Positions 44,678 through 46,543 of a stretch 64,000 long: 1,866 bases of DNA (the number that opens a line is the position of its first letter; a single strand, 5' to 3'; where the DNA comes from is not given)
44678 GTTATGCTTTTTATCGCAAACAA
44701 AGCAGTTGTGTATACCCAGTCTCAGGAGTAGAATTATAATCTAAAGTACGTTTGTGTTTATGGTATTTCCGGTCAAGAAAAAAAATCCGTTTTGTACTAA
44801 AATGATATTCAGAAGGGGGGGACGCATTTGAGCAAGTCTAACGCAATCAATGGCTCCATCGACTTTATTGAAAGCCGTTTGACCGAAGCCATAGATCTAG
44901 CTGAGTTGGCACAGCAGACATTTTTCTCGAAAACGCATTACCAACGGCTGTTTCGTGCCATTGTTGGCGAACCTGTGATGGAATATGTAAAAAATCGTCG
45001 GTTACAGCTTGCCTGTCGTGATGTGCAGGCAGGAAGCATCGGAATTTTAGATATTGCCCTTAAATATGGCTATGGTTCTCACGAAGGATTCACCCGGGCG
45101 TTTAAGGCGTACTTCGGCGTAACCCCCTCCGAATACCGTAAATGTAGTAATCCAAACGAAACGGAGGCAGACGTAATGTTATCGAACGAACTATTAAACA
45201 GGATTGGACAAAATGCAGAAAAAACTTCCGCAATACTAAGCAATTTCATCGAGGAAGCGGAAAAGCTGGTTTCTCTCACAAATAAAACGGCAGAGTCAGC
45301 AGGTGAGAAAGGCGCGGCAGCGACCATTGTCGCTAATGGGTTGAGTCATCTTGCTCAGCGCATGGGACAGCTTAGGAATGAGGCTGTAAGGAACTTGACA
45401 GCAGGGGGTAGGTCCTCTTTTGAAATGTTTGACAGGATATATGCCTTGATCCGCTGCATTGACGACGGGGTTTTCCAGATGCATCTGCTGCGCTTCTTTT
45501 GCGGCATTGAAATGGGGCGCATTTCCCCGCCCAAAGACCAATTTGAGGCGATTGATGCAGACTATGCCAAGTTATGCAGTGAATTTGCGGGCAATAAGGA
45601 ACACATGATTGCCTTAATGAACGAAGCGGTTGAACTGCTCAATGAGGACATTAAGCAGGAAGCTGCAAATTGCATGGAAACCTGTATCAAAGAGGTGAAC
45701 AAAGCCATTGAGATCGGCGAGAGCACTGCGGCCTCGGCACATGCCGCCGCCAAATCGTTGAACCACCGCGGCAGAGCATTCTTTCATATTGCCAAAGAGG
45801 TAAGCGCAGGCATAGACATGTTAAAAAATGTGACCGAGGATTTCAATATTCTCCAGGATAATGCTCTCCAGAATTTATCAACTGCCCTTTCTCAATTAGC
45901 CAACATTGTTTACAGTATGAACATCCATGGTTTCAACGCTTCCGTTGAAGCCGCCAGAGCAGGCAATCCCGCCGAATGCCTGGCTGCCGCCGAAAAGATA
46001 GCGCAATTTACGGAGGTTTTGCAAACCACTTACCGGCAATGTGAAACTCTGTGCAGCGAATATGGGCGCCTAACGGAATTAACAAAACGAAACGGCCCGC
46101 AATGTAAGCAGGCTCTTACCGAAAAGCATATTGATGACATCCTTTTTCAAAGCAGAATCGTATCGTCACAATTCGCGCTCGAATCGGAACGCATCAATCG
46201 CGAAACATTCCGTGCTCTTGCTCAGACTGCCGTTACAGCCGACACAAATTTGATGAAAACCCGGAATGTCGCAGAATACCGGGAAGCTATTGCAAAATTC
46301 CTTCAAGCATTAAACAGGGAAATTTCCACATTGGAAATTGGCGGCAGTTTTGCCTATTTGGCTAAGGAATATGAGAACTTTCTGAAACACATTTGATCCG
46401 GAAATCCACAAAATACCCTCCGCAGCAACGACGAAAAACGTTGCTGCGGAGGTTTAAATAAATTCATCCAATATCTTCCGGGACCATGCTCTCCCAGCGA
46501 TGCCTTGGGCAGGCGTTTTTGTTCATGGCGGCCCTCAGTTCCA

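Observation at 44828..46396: Soluble AraC-HTH fused to a chemoreceptor-like signalling hairpin, next to two MCP genes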

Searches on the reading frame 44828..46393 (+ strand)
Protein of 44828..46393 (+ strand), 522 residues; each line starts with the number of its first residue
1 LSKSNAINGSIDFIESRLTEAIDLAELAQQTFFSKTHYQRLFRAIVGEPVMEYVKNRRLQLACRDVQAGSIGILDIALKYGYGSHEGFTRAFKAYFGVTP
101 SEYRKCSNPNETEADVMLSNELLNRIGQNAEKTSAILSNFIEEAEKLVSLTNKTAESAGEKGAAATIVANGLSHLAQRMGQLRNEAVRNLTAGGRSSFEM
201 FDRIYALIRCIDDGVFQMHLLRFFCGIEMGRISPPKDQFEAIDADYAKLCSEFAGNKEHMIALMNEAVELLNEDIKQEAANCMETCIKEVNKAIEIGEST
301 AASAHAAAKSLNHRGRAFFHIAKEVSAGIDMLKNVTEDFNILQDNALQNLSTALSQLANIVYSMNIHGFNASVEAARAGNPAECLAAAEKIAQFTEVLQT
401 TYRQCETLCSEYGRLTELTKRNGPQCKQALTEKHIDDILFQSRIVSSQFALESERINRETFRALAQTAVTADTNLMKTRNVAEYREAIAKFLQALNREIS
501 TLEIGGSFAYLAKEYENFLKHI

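Call 3: search_protein_families(library=pfam, proteins=[window:44828-46393:+], max_evalue=10)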
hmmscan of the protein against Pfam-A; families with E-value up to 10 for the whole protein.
window:44828-46393:+ (522 aa): 10 families
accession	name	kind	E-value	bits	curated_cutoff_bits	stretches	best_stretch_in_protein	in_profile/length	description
PF12833.13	HTH_18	-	2.7e-20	72.9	33.6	1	27-105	1-79/80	Helix-turn-helix domain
PF00165.29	HTH_AraC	-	9.2e-15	54.8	26.6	2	73-105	11-42/42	Bacterial regulatory helix-turn-helix proteins, AraC family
PF00015.26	MCPsignal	-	0.0065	16.8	34.6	2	330-385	16-70/172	Methyl-accepting chemotaxis protein (MCP) signalling domain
PF04212.24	MIT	-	0.078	13.5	30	1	463-498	6-40/66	MIT (microtubule interacting and transport) domain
PF00177.27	Ribosomal_S7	-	0.085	12.9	24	1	254-297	32-75/148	Ribosomal protein S7p/S5e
PF15615.11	TerB_C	-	0.09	13.4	26.3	1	113-169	14-70/148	TerB-C domain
PF21697.3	Ppx_C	-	0.11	13.1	27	1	299-365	67-133/187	Exopolyphosphatase, C-terminal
PF08203.16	RNA_polI_A14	-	0.24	11.9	25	1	130-175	18-64/117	Yeast RNA polymerase I subunit RPA14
PF24164.1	TMP_N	-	0.31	12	27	1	274-341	12-76/82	Tape measure protein N-terminal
PF07719.23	TPR_2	-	0.63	10.8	27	0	262-288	3-29/34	Tetratricopeptide repeat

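Call 4: search_protein_families(library=ncbifam, proteins=[window:44828-46393:+], max_evalue=10)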
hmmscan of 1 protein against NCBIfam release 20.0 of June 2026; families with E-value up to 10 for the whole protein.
window:44828-46393:+ (522 aa): 38 families (the best 25 are shown)
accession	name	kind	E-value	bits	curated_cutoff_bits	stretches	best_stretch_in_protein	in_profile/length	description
NF007584.0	PRK10219.1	equivalog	1.1e-21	77.1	174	1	1-105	1-105/107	superoxide response transcriptional regulator SoxS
NF012228.1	RobA_TF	equivalog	1.3e-21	77.4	380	1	5-109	3-107/286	MDR efflux pump AcrAB transcriptional activator RobA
NF012144.2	ramA_TF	equivalog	2.6e-20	72.9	180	1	6-106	6-106/108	RamA family antibiotic efflux transcriptional regulator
NF011701.0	PRK15121.1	equivalog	7.1e-20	71.7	426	1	1-108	1-108/289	MDR efflux pump AcrAB transcriptional activator RobA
NF047455.1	TF_Staph_AryK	equivalog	7.7e-16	57.5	850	1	5-147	157-295/759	transcriptional regulator AryK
NF008564.0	PRK11511.1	equivalog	2.2e-15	56.9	202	1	6-111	10-115/127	MDR efflux pump AcrAB transcriptional activator MarA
NF012198.0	MarA_TF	equivalog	4.8e-15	55.8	250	1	6-110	10-114/124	MDR efflux pump AcrAB transcriptional activator MarA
NF006902.0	PRK09393.1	equivalog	2e-14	53.5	425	1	5-108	220-323/327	transcriptional regulator FtrA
NF007860.0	PRK10572.1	equivalog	2.8e-14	52.6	208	1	6-109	184-287/292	arabinose operon transcriptional regulator AraC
TIGR04094.1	adjacent_YSIRK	equivalog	5.4e-14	52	200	1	3-104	283-383/383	YSIRK-targeted surface antigen transcriptional regulator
NF007243.0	PRK09685.1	equivalog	7.7e-13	48.5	199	1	13-105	206-300/303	transcriptional regulator FeaR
NF040475.1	chlor_reg_RclR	equivalog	2.6e-11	43.4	400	1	23-106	195-278/284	reactive chlorine-specific transcriptional regulator RclR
NF047788.1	TransRegPocR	equivalog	1.6e-10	40.8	500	1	5-110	189-294/296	transcriptional regulator PocR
NF049932.1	TranspRegBtr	equivalog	2.5e-10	39.5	900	1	4-105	163-264/531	bacillibactin transport transcriptional regulator Btr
NF052371.1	TransRegGbdRPseu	equivalog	3.8e-10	39.3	480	1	11-134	231-354/365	choline metabolism transcriptional regulator GbdR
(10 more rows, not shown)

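Call 7: search_solved_structures(query=window:44828-46393:+, max_evalue=1, show_alignments=2)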
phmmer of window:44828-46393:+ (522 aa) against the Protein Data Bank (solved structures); distinct sequences matched with E-value up to 1: 22.
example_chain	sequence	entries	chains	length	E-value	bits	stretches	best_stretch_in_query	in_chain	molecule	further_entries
7bef_G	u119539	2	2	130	9.4e-16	61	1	6-107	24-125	Transcriptional activator RamA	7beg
1bl0_A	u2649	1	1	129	2.9e-14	56.1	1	6-111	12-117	PROTEIN (MULTIPLE ANTIBIOTIC RESISTANCE PROTEIN)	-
1xs9_A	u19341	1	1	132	3.2e-14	55.9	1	6-111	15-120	Multiple antibiotic resistance protein marA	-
7vwy_G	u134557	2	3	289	8.8e-14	54.5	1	5-106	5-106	Right origin-binding protein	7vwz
7w5w_J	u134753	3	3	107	9.3e-14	54.4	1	2-104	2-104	Regulatory protein SoxS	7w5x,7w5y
1d5y_A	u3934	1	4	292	1.4e-13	53.8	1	10-106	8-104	ROB TRANSCRIPTION FACTOR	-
12aw_A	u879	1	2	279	9.3e-09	37.9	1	11-106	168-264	HYBRID TWO-COMPONENT SYSTEM PROTEIN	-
7r3w_A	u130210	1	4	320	1.4e-08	37.3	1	10-106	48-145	Putative bacterial regulatory helix-turn-helix protein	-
3oou_A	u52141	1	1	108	1.6e-06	30.5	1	2-106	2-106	Lin2118 protein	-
3oio_A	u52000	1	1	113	3.5e-06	29.4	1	9-104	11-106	Transcriptional regulator (AraC-type DNA-binding domain-containing proteins)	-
2k9s_A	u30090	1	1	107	3e-05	26.4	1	5-105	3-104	Arabinose operon regulatory protein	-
3w6v_A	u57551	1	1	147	0.00031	23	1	16-106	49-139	AdpA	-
6swi_A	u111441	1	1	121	0.00049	22.3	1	22-107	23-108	Two-component response regulator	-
3lsg_A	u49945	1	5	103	0.0016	20.7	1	13-105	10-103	Two-component response regulator yesN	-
4fe4_A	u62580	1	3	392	0.0045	19.2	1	10-107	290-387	Xylose operon regulatory protein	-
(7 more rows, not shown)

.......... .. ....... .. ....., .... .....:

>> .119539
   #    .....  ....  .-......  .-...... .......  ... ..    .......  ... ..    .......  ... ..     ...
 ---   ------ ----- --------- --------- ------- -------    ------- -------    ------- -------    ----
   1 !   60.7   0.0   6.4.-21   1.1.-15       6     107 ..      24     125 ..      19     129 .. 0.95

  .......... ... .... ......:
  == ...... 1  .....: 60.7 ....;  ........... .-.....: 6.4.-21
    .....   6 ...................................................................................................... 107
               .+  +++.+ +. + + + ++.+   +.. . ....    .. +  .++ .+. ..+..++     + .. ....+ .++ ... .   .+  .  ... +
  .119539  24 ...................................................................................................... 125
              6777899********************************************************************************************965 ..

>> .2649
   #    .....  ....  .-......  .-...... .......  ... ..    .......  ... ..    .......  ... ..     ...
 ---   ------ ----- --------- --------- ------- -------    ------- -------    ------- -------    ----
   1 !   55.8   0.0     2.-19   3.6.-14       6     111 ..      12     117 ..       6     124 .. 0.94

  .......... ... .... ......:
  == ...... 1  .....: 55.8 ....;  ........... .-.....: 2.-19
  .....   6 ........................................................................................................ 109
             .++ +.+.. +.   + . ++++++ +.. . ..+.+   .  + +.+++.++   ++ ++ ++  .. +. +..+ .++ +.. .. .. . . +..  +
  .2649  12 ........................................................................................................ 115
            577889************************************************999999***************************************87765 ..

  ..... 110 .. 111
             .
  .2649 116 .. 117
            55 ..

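Call 10: search_protein_families(library=pfam, alignment_id=A1, max_evalue=1)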
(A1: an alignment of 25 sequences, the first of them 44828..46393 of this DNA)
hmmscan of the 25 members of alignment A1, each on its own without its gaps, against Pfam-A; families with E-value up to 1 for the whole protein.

A. member 1, window:44828-46393:+ (522 aa): 10 families
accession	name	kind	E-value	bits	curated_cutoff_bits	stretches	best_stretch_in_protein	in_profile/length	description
PF12833.13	HTH_18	-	2.7e-20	72.9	33.6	1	27-105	1-79/80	Helix-turn-helix domain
PF00165.29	HTH_AraC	-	9.2e-15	54.8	26.6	2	73-105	11-42/42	Bacterial regulatory helix-turn-helix proteins, AraC family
PF00015.26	MCPsignal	-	0.0065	16.8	34.6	1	330-385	16-70/172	Methyl-accepting chemotaxis protein (MCP) signalling domain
PF04212.24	MIT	-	0.078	13.5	30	0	463-498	6-40/66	MIT (microtubule interacting and transport) domain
PF00177.27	Ribosomal_S7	-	0.085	12.9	24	0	254-297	32-75/148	Ribosomal protein S7p/S5e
PF15615.11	TerB_C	-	0.09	13.4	26.3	1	113-169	14-70/148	TerB-C domain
PF21697.3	Ppx_C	-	0.11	13.1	27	1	299-365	67-133/187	Exopolyphosphatase, C-terminal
PF08203.16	RNA_polI_A14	-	0.24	11.9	25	1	130-175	18-64/117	Yeast RNA polymerase I subunit RPA14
PF24164.1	TMP_N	-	0.31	12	27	1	274-341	12-76/82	Tape measure protein N-terminal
PF07719.23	TPR_2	-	0.63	10.8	27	0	262-288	3-29/34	Tetratricopeptide repeat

B. families by the number of members that match (of 25 scanned): 61 families (the first 25 are shown)
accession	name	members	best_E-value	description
PF12833.13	HTH_18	25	2.1e-22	Helix-turn-helix domain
PF00165.29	HTH_AraC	25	3e-17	Bacterial regulatory helix-turn-helix proteins, AraC family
PF00015.26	MCPsignal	23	6.3e-13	Methyl-accepting chemotaxis protein (MCP) signalling domain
PF08203.16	RNA_polI_A14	8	0.0044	Yeast RNA polymerase I subunit RPA14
PF24164.1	TMP_N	8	0.0099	Tape measure protein N-terminal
PF03885.18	DUF327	5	0.0083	Protein of unknown function (DUF327)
PF14661.11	HAUS6_N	3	0.0081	HAUS augmin-like complex subunit 6 N-terminus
PF00177.27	Ribosomal_S7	3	0.056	Ribosomal protein S7p/S5e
PF07361.16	Cytochrom_B562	3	0.08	Cytochrome b562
PF12205.13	GIT1_C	2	0.0011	G protein-coupled receptor kinase-interacting protein 1 C term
PF01093.22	Clusterin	2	0.014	Clusterin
PF15615.11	TerB_C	2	0.032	TerB-C domain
PF25525.1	Ubiquitin_PRKD1_N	2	0.05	Serine/threonine-protein kinase D1-like, ubiquitin-like domain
PF13560.12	HTH_31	2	0.075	Helix-turn-helix domain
PF05565.16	Sipho_Gp157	2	0.18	Siphovirus Gp157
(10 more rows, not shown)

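Call 15: predict_structure(alignment_id=A1)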
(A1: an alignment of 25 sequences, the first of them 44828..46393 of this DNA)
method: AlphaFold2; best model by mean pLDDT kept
length: 522 residues; sequences in the alignment: 25
mean_pLDDT: 79.0   pTM: 0.59
mean pLDDT of the five models: 79.0, 77.8, 76.0, 75.4, 73.4
residues with pLDDT >= 90: 170; 70-90: 231; 50-70: 66; < 50: 55
segments of 3 or more residues with pLDDT < 50: 1-11, 17-38, 40-47, 108-117
pLDDT, mean of each block of 10 residues (from residue 1): 39 48 45 45 47 62 73 84 82 71 58 43 74 91 96 86 85 95 86 64 84 90 79 65 90 90 83 75 87 94 93 88 94 89 64 90 91 90 93 93 85 73 68 87 87 83 93 93 94 91 71 86 81
secondary structure, 60 per line:
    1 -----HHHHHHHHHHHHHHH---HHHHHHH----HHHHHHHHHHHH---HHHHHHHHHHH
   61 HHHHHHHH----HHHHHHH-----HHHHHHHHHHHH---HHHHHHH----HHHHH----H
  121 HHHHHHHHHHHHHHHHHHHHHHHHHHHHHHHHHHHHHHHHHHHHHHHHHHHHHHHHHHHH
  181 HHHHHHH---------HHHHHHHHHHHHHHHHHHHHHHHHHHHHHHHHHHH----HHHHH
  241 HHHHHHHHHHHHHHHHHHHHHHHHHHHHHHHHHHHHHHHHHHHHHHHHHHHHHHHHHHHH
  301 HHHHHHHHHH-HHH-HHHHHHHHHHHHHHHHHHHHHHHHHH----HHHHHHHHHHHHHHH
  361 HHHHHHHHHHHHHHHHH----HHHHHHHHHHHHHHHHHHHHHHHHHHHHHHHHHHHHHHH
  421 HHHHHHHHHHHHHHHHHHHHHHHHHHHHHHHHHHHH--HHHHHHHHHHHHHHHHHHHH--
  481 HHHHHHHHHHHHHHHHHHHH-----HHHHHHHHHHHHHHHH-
elements in order: H6-20 H24-30 H35-46 H50-68 H73-79 H85-96 H100-106 H111-115 H120-187 H197-231 H236-310 H316-341 H346-377 H382-456 H459-478 H481-500 H506-521

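Call 19: fold_search(model_id=the predicted structure, library=pdb)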
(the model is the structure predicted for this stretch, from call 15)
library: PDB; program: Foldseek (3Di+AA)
matches with E <= 10: 288; with E <= 0.001: 0
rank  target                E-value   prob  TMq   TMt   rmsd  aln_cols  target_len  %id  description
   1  7r3w_A                8.4e-03  1.00  0.15  0.27   7.6       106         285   31  Crystal structure of the albicidin resistance protein STM3175 from Salmonella typhimurium (released 2022-09-28)
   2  7w5w_J                2.8e-02  1.00  0.14  0.61   9.8       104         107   33  Cryo-EM structure of SoxS-dependent transcription activation complex with micF promoter DNA (released 2022-10-26)
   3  7bef_G                3.1e-02  1.00  0.14  0.60   7.0        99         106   36  Structures of class II bacterial transcription complexes (released 2021-12-01)
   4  3oio                  4.4e-02  1.00  0.15  0.65   5.1        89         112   26  Crystal structure of transcriptional regulator (AraC-type DNA-binding domain-containing proteins) from Chromobacterium v (released 2010-09-08)
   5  3lsg_A                5.0e-02  1.00  0.14  0.66   6.8       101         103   22  The crystal structure of the C-terminal domain of the two-component response regulator yesN from Fusobacterium nucleat (released 2010-02-23)
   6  1xs9_A                5.7e-02  1.00  0.14  0.53   9.7       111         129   30  A MODEL OF THE TERNARY COMPLEX FORMED BETWEEN MARA, THE ALPHA-CTD OF RNA POLYMERASE AND DNA (released 2004-10-26)
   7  7r3w_B                5.9e-02  1.00  0.15  0.27   7.9       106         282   31  Crystal structure of the albicidin resistance protein STM3175 from Salmonella typhimurium (released 2022-09-28)
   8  7r3w_D                6.2e-02  1.00  0.15  0.27   9.2       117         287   29  Crystal structure of the albicidin resistance protein STM3175 from Salmonella typhimurium (released 2022-09-28)
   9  1bl0_A                6.7e-02  1.00  0.14  0.58   9.4       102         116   30  MULTIPLE ANTIBIOTIC RESISTANCE PROTEIN (MARA)/DNA COMPLEX (released 1998-09-02)
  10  3lsg_C                7.4e-02  1.00  0.14  0.66   6.6       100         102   22  The crystal structure of the C-terminal domain of the two-component response regulator yesN from Fusobacterium nucleat (released 2010-02-23)
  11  6swi                  1.0e-01  1.00  0.14  0.59   5.5        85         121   25  The C-terminal domain of AraT, a response regulator from Geobacillus stearothermophilus (released 2020-10-14)
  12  3w6v_A                1.1e-01  1.00  0.15  0.64   7.0        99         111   20  Crystal structure of the DNA-binding domain of AdpA, the global transcriptional factor, in complex with a target DNA (released 2013-09-18)
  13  3oou                  1.2e-01  1.00  0.14  0.63   7.0       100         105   28  The structure of a protein with unkown function from Listeria innocua (released 2010-09-22)
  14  8qae_A                1.4e-01  0.95  0.17  0.37  32.7       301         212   12  X-ray crystal structure of a de novo designed single-chain antiparallel 6-helix alpha-helical barrel, sc-apCC-6-SLLA (released 2024-07-03)
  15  7udm_B                1.6e-01  0.25  0.11  0.19  41.4       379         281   16  Crystal structure of designed helical repeat protein RPB_PLP1_R6 in alternative conformation 1 (with peptide) (released 2023-03-22)
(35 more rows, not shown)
